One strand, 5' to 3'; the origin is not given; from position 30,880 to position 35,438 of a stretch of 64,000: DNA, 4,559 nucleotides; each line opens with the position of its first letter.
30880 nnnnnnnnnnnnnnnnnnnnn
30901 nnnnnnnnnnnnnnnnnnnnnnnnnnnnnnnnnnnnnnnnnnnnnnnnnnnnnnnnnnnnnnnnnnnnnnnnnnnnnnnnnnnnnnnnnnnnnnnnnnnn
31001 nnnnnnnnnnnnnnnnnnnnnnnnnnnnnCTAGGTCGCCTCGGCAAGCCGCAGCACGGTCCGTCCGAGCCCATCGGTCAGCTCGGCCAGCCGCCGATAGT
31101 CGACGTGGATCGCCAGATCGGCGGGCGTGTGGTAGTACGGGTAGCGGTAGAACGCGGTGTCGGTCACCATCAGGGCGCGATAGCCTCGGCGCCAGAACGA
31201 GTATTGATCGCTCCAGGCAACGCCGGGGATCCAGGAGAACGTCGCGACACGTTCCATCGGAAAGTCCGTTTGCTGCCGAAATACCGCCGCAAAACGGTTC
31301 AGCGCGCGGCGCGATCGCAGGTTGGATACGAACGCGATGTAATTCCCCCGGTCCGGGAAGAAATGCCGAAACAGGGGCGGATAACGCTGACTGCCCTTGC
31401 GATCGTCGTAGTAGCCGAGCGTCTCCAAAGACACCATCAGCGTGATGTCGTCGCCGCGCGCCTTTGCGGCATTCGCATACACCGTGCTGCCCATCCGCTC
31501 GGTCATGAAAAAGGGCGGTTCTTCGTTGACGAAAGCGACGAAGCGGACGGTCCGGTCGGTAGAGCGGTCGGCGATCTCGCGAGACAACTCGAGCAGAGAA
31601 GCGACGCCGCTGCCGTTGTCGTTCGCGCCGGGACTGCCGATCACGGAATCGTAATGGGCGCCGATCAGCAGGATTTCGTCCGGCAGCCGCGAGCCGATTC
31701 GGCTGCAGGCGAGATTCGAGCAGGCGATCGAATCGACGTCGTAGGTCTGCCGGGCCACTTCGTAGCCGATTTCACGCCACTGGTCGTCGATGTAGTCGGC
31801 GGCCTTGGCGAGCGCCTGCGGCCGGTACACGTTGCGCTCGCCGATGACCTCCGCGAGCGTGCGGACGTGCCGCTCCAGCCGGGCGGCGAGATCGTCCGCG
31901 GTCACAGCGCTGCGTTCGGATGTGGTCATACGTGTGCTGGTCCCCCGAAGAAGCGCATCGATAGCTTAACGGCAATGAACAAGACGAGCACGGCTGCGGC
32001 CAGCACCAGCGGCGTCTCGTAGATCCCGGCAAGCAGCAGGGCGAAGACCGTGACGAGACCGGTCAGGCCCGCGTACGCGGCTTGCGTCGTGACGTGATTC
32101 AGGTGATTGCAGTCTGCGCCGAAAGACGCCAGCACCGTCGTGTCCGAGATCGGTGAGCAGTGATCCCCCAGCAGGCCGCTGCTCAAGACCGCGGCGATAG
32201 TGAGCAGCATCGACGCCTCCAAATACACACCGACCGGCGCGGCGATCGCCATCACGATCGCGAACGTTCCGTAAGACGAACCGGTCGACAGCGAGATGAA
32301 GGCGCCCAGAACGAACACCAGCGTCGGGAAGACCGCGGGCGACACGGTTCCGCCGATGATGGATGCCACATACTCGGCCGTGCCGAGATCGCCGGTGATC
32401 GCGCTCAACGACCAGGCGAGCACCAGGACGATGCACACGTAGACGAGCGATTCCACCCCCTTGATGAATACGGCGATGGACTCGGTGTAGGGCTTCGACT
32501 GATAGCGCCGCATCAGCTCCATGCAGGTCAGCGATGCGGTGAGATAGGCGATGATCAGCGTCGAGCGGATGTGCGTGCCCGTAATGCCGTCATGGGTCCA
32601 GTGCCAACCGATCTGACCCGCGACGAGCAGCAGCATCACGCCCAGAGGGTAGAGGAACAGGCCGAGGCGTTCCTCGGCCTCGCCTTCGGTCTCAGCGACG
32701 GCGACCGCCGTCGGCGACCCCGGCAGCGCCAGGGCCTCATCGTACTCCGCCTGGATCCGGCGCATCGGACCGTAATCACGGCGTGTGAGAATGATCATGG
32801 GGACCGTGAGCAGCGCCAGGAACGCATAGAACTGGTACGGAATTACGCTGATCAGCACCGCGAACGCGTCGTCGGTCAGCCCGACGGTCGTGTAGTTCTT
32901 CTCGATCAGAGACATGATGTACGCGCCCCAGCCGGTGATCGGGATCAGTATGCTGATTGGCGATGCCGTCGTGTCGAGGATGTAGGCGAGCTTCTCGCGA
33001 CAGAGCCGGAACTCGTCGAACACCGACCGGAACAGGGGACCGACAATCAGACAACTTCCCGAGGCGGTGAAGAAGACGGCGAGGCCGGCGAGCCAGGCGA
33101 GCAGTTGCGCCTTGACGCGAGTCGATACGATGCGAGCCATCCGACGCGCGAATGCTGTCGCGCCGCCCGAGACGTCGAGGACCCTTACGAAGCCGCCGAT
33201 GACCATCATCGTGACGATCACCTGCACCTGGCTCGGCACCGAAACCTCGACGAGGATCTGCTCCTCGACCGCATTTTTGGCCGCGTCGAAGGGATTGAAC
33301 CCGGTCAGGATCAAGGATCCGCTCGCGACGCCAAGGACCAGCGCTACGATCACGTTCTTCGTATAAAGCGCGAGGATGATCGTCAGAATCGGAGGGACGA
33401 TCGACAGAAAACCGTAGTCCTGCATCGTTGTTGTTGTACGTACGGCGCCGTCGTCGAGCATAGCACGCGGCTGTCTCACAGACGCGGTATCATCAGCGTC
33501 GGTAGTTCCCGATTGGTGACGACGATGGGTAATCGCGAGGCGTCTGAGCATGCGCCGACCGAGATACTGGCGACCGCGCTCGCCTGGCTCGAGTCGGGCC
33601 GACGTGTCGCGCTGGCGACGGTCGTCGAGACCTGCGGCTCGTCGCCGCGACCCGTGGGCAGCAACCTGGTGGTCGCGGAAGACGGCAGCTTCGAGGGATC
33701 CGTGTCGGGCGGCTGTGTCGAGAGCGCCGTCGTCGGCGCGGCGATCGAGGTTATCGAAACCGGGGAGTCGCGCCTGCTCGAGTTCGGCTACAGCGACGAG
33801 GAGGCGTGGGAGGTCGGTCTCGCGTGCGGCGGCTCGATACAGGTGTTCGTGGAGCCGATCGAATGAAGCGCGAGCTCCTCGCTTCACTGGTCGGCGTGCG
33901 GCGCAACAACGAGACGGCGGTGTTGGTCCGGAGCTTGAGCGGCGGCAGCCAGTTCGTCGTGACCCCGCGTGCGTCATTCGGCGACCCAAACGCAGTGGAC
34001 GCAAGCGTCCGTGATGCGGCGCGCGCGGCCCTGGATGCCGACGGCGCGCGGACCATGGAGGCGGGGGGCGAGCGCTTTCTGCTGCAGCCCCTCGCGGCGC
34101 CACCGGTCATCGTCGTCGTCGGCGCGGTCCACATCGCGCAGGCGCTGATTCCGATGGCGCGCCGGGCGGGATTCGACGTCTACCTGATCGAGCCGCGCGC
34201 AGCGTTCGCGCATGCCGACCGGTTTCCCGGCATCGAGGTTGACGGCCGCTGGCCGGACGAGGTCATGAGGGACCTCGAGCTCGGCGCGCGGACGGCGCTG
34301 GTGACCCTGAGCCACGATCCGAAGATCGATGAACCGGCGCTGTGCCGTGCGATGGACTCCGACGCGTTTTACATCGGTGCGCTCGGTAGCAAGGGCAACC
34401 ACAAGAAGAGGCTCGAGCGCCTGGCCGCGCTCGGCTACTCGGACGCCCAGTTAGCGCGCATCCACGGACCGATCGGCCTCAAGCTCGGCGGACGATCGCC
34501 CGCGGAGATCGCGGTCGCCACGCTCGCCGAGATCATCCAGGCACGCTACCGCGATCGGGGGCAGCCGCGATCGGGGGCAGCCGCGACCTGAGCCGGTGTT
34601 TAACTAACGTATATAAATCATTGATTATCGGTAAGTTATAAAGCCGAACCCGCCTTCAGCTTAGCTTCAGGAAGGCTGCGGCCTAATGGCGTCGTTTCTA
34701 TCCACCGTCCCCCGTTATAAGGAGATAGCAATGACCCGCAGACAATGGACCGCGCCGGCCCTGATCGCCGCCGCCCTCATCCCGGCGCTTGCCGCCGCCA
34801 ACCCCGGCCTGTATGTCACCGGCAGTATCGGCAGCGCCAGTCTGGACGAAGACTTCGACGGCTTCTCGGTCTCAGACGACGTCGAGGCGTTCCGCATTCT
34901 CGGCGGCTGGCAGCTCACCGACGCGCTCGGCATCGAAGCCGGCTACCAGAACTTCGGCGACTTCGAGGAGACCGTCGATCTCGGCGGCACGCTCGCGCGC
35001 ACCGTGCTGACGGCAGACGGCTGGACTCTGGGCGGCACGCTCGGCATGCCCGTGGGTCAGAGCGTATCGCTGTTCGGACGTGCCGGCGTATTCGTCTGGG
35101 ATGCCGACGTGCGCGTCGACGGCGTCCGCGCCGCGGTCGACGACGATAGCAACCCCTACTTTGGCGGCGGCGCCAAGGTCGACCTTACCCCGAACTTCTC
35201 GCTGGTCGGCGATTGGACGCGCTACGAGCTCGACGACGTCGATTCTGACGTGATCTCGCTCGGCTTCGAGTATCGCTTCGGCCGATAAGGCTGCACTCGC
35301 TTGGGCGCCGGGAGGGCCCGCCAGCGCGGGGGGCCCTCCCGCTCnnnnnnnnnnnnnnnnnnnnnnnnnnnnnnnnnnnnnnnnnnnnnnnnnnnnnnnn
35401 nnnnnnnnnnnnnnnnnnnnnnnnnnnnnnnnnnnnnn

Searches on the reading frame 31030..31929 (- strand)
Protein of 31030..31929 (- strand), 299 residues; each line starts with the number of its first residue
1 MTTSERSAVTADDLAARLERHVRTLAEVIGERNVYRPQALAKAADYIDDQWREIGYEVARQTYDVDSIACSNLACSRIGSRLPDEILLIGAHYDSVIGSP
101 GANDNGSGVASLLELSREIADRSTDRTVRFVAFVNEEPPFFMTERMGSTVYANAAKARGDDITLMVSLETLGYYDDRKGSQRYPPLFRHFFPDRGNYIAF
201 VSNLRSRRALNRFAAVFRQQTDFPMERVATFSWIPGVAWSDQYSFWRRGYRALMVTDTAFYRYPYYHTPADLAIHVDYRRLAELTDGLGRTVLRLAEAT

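Call 6: search_protein_families(library=pfam, proteins=[window:31030-31929:-], max_evalue=0.001)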
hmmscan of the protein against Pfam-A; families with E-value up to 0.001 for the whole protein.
window:31030-31929:- (299 aa): 1 family
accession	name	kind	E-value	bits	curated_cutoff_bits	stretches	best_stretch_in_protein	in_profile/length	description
PF04389.22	Peptidase_M28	-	6.7e-27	94.9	21.3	1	83-287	11-188/193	Peptidase family M28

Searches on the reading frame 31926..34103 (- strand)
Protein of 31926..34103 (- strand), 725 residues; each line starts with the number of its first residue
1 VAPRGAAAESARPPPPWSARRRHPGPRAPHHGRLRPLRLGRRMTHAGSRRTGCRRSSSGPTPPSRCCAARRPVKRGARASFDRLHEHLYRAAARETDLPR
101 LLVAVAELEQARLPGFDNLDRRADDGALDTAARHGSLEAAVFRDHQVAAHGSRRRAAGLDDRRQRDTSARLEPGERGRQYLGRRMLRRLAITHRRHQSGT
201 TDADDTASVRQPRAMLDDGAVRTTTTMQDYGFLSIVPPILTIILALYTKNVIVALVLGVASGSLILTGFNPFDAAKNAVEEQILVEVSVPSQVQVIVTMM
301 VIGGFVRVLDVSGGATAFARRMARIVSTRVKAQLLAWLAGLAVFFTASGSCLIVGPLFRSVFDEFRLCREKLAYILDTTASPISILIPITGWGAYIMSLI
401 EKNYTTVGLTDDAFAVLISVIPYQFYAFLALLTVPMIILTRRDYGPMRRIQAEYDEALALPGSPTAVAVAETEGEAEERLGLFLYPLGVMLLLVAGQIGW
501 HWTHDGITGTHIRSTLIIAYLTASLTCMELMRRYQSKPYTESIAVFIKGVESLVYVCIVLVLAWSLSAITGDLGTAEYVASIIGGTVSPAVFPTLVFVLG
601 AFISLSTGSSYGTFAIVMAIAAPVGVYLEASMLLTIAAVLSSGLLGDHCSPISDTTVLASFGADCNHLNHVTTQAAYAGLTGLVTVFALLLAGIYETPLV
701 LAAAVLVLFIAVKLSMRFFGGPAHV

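Call 6: search_protein_families(library=pfam, proteins=[window:31926-34103:-], max_evalue=0.001)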
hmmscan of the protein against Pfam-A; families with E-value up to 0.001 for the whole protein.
window:31926-34103:- (725 aa): 2 families
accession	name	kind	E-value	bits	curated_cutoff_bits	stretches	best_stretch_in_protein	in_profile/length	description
PF03553.21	Na_H_antiporter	-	1.5e-51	176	23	2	386-694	4-303/303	Na+/H+ antiporter family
PF03606.21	DcuC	-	2.8e-08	33.2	23.1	1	490-692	253-458/461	C4-dicarboxylate anaerobic carrier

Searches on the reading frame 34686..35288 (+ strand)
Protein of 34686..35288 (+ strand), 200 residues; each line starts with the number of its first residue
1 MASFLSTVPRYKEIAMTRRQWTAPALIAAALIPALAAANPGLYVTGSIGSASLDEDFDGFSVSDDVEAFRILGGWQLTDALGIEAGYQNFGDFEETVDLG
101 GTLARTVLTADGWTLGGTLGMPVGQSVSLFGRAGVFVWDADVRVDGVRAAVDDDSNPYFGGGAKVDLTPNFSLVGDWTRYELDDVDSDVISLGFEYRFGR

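Call 6: search_protein_families(library=pfam, proteins=[window:34686-35288:+], max_evalue=0.001)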
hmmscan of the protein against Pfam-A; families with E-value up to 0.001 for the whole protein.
window:34686-35288:+ (200 aa): 2 families
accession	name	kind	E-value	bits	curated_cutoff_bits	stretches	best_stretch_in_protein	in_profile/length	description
PF13505.12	OMP_b-brl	-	8.7e-23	81.8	28.7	1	25-198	4-175/175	Outer membrane protein beta-barrel domain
PF01389.23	OmpA_membrane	-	1.2e-13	51.7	21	1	42-200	6-178/180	OmpA-like transmembrane domain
